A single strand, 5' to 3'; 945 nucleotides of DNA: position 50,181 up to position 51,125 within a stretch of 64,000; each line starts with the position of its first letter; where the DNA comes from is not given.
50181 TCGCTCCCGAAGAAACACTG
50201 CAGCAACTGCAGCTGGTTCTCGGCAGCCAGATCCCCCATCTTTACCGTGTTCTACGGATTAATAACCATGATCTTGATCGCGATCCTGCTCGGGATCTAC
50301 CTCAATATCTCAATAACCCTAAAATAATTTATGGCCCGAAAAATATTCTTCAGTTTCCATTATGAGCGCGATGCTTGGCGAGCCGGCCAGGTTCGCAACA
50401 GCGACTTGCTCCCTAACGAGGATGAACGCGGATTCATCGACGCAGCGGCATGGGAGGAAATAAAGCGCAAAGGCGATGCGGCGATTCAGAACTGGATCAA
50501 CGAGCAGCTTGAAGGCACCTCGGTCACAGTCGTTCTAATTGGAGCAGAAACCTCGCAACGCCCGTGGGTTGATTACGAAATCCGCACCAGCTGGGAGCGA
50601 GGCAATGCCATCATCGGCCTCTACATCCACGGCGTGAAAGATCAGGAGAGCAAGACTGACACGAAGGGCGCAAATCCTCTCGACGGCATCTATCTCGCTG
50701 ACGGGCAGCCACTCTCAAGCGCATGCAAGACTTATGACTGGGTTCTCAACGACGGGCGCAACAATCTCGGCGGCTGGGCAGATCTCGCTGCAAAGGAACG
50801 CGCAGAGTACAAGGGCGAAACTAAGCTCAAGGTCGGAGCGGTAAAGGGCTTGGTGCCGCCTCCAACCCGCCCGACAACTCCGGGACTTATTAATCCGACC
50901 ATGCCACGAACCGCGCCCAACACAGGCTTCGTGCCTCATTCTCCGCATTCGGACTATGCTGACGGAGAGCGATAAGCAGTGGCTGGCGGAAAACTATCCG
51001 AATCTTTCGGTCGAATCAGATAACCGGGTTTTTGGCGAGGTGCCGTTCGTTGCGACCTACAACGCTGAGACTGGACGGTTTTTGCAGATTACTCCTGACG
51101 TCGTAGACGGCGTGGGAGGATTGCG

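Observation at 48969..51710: Candidate undescribed TIR-based defence cassette led by a LexA-like repressor: S24 repressor - DUF2188 - 2-TM protein - ThsB-like TIR - Cys-rich unknown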

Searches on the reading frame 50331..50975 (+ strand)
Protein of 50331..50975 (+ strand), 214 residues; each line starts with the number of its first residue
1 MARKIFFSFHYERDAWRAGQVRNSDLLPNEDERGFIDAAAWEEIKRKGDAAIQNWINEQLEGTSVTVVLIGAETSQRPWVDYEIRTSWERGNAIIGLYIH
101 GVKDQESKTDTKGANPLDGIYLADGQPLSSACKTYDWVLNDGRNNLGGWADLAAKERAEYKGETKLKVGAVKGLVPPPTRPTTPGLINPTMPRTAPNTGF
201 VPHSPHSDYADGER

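Call 3: search_protein_families(library=pfam, proteins=[window:50331-50975:+], max_evalue=1)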
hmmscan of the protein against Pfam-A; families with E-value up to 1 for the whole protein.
window:50331-50975:+ (214 aa): 2 families
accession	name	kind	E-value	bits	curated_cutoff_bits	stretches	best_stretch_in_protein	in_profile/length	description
PF08937.16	ThsB_TIR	-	5.4e-26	91.3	21.2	1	6-103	1-99/100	Thoeris protein ThsB, TIR-like domain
PF13676.11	TIR_2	-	0.002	19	28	1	44-102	34-93/122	TIR domain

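Call 4: search_protein_families(library=padloc, proteins=[window:50331-50975:+], max_evalue=1)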
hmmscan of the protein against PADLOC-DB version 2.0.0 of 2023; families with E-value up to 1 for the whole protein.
window:50331-50975:+ (214 aa): 8 families
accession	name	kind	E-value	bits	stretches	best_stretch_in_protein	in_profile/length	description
PDLC00431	ThsB1|ThsB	-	1.3e-64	215.5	1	1-157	1-160/162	TIR-like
PDLC04688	PDC-M50B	-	4e-60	200.7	1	1-158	1-160/162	-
PDLC00433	ThsB1|ThsB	-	5.1e-52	174.2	1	1-157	1-161/164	TIR-like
PDLC00418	ThsB1|ThsB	-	4.3e-09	34.4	1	47-106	48-107/155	TIR-like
PDLC00428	ThsB1|ThsB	-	0.00038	18.8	1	1-87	1-100/219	TIR-like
PDLC00438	ThsB1|ThsB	-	0.0015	16.5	1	1-75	1-71/206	TIR-like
PDLC00429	ThsB1|ThsB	-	0.01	13.9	1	49-107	51-110/167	TIR-like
PDLC02894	DpdJ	-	0.032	10.7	1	20-69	303-352/625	DpdJ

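Call 7: search_protein_families(library=ncbifam, proteins=[window:50331-50975:+], max_evalue=0.1)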
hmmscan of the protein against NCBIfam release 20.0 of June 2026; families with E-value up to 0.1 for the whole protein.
window:50331-50975:+ (214 aa): 0 families

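Call 65: search_protein_families(library=phrogs, proteins=[window:50331-50975:+], max_evalue=0.01)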
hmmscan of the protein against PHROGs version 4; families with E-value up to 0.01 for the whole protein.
window:50331-50975:+ (214 aa): 2 families
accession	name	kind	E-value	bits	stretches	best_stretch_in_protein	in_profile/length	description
phrog_6988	-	unknown function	2.5e-10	41.4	1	34-108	37-111/135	-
phrog_13658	-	unknown function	1.3e-09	39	1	1-84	1-78/198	-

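Call 82: search_solved_structures(query=window:50331-50975:+, max_evalue=0.01, show_alignments=1)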
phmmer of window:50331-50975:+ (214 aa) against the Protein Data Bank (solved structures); distinct sequences matched with E-value up to 0.01: 4.
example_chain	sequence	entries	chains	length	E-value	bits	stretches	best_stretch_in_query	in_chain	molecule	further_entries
8wcf_A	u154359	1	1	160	1.1e-32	116.5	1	1-155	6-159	Molecular chaperone Tir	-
9b7d_A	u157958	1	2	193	2.7e-30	108.7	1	1-128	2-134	Putative cyclic ADP-D-ribose synthase ThsB1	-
6lhy_A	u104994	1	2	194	2.8e-30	108.6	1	1-128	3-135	DUF1863 domain-containing protein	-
8fz9_A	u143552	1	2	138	6.4e-05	25.7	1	2-99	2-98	TIR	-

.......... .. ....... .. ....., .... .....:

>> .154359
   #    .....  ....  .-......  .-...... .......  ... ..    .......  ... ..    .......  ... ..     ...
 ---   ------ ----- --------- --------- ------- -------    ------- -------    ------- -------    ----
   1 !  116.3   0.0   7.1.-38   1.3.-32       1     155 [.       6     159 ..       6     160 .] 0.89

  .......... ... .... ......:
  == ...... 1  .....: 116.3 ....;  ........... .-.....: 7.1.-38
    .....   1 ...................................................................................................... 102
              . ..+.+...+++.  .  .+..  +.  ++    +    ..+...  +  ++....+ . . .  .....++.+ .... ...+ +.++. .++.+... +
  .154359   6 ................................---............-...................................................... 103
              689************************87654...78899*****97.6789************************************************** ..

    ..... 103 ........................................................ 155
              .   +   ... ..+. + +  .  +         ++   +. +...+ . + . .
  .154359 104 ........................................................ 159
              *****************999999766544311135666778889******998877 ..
